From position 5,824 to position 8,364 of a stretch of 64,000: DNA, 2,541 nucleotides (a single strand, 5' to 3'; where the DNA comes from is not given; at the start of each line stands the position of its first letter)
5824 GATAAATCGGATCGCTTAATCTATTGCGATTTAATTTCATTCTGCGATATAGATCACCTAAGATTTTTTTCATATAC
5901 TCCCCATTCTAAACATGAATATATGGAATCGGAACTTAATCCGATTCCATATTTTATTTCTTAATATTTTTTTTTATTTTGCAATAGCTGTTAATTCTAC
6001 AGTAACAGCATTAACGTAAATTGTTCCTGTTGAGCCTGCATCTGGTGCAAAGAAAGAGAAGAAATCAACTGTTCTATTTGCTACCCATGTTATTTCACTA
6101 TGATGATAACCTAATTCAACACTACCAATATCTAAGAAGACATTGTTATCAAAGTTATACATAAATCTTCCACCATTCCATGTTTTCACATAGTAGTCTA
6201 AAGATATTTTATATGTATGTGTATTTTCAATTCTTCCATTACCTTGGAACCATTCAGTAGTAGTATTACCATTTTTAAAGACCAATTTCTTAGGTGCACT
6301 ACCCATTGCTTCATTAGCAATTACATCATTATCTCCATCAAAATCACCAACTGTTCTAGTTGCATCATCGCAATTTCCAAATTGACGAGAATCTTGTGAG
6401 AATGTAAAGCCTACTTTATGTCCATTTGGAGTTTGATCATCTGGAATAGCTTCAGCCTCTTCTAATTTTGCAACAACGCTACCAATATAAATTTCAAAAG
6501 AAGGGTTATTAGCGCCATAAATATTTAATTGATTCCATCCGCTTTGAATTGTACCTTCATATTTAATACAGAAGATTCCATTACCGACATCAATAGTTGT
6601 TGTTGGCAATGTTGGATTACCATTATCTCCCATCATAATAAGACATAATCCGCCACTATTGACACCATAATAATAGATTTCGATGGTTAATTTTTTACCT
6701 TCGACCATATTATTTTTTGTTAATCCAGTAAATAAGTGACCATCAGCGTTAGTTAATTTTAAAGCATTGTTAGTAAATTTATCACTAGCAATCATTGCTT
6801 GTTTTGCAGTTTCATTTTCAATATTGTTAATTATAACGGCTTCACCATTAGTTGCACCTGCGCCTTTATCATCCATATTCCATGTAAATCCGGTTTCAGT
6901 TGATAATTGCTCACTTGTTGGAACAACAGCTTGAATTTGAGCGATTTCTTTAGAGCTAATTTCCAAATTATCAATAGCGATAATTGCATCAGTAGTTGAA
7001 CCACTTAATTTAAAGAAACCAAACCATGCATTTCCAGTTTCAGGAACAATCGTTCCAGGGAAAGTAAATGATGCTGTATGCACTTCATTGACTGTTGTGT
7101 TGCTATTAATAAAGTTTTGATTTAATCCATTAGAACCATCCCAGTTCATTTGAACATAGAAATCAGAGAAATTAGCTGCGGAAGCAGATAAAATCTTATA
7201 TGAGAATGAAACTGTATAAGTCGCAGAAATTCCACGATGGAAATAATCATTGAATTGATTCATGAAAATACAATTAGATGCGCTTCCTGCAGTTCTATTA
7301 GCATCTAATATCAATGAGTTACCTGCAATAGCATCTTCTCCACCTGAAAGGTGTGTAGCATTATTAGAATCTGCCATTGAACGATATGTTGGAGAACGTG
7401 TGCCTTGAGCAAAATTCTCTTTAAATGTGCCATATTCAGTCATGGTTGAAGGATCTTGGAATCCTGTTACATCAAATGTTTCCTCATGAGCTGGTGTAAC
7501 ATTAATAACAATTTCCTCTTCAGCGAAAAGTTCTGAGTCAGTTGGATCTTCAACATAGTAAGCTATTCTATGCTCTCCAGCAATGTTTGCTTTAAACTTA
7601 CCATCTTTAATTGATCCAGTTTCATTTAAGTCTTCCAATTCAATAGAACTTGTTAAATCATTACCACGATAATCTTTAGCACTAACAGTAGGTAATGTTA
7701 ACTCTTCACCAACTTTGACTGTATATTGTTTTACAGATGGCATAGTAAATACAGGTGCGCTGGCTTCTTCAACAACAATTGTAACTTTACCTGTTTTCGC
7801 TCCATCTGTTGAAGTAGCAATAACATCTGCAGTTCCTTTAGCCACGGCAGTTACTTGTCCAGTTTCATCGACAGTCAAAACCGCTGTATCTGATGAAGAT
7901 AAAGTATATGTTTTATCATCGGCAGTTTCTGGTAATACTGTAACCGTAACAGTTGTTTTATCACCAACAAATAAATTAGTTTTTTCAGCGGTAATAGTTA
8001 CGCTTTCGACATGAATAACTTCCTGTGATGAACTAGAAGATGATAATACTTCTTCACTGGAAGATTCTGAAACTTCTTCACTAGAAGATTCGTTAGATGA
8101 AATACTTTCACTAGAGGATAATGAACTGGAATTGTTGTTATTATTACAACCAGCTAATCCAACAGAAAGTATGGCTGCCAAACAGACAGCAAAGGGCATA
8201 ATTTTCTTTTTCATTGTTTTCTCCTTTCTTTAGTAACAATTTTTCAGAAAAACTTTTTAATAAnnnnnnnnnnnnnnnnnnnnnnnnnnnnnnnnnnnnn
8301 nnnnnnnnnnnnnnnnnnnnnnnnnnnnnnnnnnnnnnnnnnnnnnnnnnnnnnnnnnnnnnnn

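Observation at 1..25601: A 25-kb rhamnose-glycan utilisation supercluster that ties a GH78 rhamnosidase, surface beta-helix enzymes, an ATPase-less ABC importer, an orphan MsmX-type ATPase and rhaBAD into one functional unit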

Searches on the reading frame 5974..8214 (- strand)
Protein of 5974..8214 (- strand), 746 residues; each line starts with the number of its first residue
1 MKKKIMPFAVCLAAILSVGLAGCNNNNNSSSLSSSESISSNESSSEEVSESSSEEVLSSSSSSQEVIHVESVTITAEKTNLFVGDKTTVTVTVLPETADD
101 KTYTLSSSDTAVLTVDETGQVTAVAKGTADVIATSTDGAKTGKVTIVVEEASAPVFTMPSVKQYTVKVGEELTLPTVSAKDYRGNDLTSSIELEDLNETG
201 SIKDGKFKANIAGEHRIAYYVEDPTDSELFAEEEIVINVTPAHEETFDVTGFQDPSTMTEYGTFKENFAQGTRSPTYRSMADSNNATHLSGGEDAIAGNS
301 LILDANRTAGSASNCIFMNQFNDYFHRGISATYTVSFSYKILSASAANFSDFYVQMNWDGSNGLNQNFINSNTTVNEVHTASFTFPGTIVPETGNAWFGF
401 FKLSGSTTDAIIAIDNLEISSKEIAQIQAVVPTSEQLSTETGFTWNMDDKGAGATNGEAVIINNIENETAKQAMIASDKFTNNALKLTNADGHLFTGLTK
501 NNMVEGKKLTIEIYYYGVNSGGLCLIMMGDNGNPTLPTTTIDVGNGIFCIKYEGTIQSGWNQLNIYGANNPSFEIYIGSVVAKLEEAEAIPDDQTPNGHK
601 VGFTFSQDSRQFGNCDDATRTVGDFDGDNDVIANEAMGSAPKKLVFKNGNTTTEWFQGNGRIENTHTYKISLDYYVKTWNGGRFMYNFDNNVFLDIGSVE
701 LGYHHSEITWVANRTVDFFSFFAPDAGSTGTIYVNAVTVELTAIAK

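Call 3: search_protein_families(library=pfam, proteins=[window:5974-8214:-], max_evalue=0.01)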
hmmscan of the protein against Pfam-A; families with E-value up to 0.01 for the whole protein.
window:5974-8214:- (746 aa): 1 family
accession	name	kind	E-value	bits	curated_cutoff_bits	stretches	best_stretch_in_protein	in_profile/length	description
PF02368.24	Big_2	-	1.3e-12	47.9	22.8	1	69-145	2-78/79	Bacterial Ig-like domain (group 2)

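Call 17: search_solved_structures(query=window:5974-8214:-, max_evalue=1)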
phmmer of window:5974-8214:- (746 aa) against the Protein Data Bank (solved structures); distinct sequences matched with E-value up to 1: 12.
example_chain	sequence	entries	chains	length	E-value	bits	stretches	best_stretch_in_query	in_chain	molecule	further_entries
7quz_AAA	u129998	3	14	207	4.6e-07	31.9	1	65-173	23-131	Beta-1,3-glucanase bglH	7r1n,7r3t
6n1a_A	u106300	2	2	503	0.00014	23.6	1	66-149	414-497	Carbohydrate-binding protein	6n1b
2l04_A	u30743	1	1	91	0.044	15.4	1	71-141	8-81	Major tail protein V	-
3ncx_A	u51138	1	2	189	0.066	14.8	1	97-141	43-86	Intimin adherence protein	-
2zwk_A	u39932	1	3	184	0.067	14.8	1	97-141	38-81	Intimin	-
2zqk_A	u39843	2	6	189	0.071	14.7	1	97-141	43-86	Intimin | Intimin adherence protein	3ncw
4e3z_A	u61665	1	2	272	0.19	13.3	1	547-626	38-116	Putative oxidoreductase protein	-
9mfe_A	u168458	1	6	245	0.22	13.1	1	66-140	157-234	Major tail protein V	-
7t4f_A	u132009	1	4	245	0.61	11.6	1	66-140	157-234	Tail tube protein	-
6p3e_A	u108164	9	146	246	0.61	11.6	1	66-140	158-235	Tail tube protein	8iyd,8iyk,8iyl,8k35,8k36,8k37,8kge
3k1y_A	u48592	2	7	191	0.91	11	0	39-152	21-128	oxidoreductase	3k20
8w1m_A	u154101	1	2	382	0.92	11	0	469-552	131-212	Chaperone protein DnaK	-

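Call 29: search_protein_families(library=ncbifam, proteins=[window:5974-8214:-], max_evalue=0.001)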
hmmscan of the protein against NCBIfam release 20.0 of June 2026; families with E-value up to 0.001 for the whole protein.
window:5974-8214:- (746 aa): 0 families

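Call 51: find_homologous_proteins(query=window:5974-8214:-, max_evalue=0.001)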
Query window:5974-8214:- (746 aa): 461 proteins with E <= 0.001 among 8000 candidates; the best 120 are listed.
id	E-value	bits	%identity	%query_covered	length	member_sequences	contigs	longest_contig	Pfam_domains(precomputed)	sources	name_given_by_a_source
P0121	0.0e+0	1650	100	100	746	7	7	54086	PF02368.25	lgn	-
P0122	0.0e+0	1018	64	100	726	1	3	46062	PF02368.25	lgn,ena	-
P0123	0.0e+0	1018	64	100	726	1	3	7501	PF02368.25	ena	-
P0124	0.0e+0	1016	64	100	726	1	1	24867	PF02368.25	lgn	-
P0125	0.0e+0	1016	64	100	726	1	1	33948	PF02368.25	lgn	-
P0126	0.0e+0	1016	64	100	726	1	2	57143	PF02368.25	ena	-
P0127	0.0e+0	1015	64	100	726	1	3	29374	PF02368.25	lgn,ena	-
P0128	0.0e+0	1015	64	100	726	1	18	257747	PF02368.25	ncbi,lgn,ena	-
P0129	0.0e+0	1015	64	100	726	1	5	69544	PF02368.25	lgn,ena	-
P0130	0.0e+0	1015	64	100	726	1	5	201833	PF02368.25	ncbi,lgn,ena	-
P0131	0.0e+0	1014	63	100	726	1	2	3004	PF02368.25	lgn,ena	-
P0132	0.0e+0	1014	64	100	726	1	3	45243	PF02368.25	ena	-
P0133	0.0e+0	1014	64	100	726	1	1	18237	PF02368.25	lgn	-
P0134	0.0e+0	1014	64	100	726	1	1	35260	PF02368.25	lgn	-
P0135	0.0e+0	1013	64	100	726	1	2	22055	PF02368.25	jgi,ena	jgi:uncharacterized protein containing predicted cell adhesion domain and chW-repeats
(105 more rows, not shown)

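Call 56: search_protein_families(library=pfam, proteins=[window:5974-8214:-], max_evalue=10)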
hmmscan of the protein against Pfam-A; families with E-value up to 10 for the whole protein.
window:5974-8214:- (746 aa): 3 families
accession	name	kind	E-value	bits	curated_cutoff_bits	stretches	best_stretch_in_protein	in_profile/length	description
PF02368.24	Big_2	-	1.3e-12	47.9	22.8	1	69-145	2-78/79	Bacterial Ig-like domain (group 2)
PF22359.2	Big-like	-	0.61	10.8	27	1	111-134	11-34/48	Bacterial Ig-like domain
PF23770.1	Beta-prop_RIG_1st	-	0.62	9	27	1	18-140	312-430/517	RIG first beta-propeller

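Call 63: predict_structure(alignment_id=A2)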
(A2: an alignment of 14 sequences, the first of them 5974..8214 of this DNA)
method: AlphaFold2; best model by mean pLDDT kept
length: 746 residues; sequences in the alignment: 14
mean_pLDDT: 83.1   pTM: 0.54
mean pLDDT of the five models: 83.1, 82.5, 80.1, 79.5, 77.1
residues with pLDDT >= 90: 348; 70-90: 307; 50-70: 27; < 50: 64
segments of 3 or more residues with pLDDT < 50: 1-63
pLDDT, mean of each block of 10 residues (from residue 1): 28 35 26 31 35 32 65 93 92 87 94 94 94 89 94 91 92 93 91 80 91 92 88 93 88 88 92 88 92 93 89 85 90 93 79 85 78 86 86 90 79 95 85 93 90 85 90 95 86 86 92 94 84 79 94 88 84 90 89 83 77 73 84 83 89 75 90 92 86 87 93 83 87 90 87
secondary structure, 60 per line:
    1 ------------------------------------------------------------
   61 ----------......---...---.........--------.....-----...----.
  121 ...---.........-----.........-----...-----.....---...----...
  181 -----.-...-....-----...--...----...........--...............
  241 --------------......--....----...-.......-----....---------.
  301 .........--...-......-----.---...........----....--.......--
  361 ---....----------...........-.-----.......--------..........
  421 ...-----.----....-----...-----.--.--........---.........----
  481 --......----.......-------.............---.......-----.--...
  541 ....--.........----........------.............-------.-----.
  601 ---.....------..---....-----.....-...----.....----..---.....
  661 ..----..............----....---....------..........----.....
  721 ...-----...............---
elements in order (helices of 4 or more, strands of 3 or more residues): E71-76 E80-82 E86-94 E103-107 E113-115 E120-123 E127-135 E141-149 E155-157 E163-167 E171-173 E178-180 E192-195 E201-203 E206-208 E213-223 E226-240 H255-260 E263-266 H275-279 E287-290 E300-304 H305-308 E316-318 E331-341 H346-349 E352-358 E364-367 E378-388 E396-402 E411-423 H434-437 E443-445 E457-461 H468-476 E483-488 E493-499 E507-519 E523-529 E538-544 E547-555 E560-567 E574-586 E604-608 E620-623 H629-633 E642-646 E656-662 E667-680 E685-688 E692-695 E702-711 E716-723 E729-743

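Call 65: fold_search(model_id=the predicted structure, library=pdb)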
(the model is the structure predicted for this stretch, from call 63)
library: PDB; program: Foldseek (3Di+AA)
matches with E <= 10: 1741; with E <= 0.001: 217
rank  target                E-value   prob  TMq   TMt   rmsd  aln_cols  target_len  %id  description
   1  9h9a                  2.3e-11  1.00  0.15  0.11  26.9       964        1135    8  native structure of the full-length pesticidal protein Cry8Ba2, from crystals formed in vivo (form 1) (released 2025-12-03)
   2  5x7o_A                1.6e-10  1.00  0.16  0.10  27.8       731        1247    9  Crystal structure of Paenibacillus sp. 598K alpha-1,6-glucosyltransferase (released 2017-07-26)
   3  9qxq                  2.0e-10  1.00  0.14  0.11  26.3       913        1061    9  native structure of full-length pesticidal protein Cry1Ca18 at pH9, from crystals formed in vivo (released 2026-02-11)
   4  4aq1_C                5.5e-10  1.00  0.12  0.14  45.0       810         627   12  Structure of the SbsB S-layer protein of Geobacillus stearothermophilus PV72p2 in complex with nanobody KB6 (released 2012-06-13)
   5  4aq1_A                9.9e-10  1.00  0.12  0.12  45.8       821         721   12  Structure of the SbsB S-layer protein of Geobacillus stearothermophilus PV72p2 in complex with nanobody KB6 (released 2012-06-13)
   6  3ecq_B                2.6e-09  1.00  0.18  0.11  19.9       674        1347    9  Endo-alpha-N-acetylgalactosaminidase from Streptococcus pneumoniae: SeMet structure (released 2008-09-09)
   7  5a57                  5.0e-09  1.00  0.16  0.11  20.9       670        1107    9  The structure of GH101 from Streptococcus pneumoniae TIGR4 in complex with PUGT (released 2015-09-02)
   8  3a7q_A                7.0e-09  1.00  0.16  0.17  18.8       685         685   10  Structural basis for specific recognition of reelin by its receptors (released 2010-03-23)
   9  5b4x_A                1.1e-08  1.00  0.16  0.17  16.7       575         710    9  Crystal structure of the ApoER2 ectodomain in complex with the Reelin R56 fragment (released 2017-04-26)
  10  5a59_A                1.1e-08  1.00  0.18  0.14  19.7       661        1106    9  The structure of GH101 E796Q mutant from Streptococcus pneumoniae TIGR4 in complex with T-antigen (released 2015-09-02)
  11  2e26_A                1.2e-08  1.00  0.17  0.17  16.4       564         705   10  Crystal structure of two repeat fragment of reelin (released 2007-05-22)
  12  5a56_A                1.4e-08  1.00  0.17  0.13  20.3       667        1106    9  The structure of GH101 from Streptococcus pneumoniae TIGR4 in complex with 1-O-methyl-T-antigen (released 2015-09-02)
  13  5a55                  2.8e-08  1.00  0.16  0.11  20.9       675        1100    9  The native structure of GH101 from Streptococcus pneumoniae TIGR4 (released 2015-09-02)
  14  5b4x_C                3.3e-08  1.00  0.16  0.16  16.6       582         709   10  Crystal structure of the ApoER2 ectodomain in complex with the Reelin R56 fragment (released 2017-04-26)
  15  7z4b_DW               5.0e-08  0.98  0.10  0.08  34.2       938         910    9  Bacteriophage SU10 virion (C1) (released 2022-12-28)
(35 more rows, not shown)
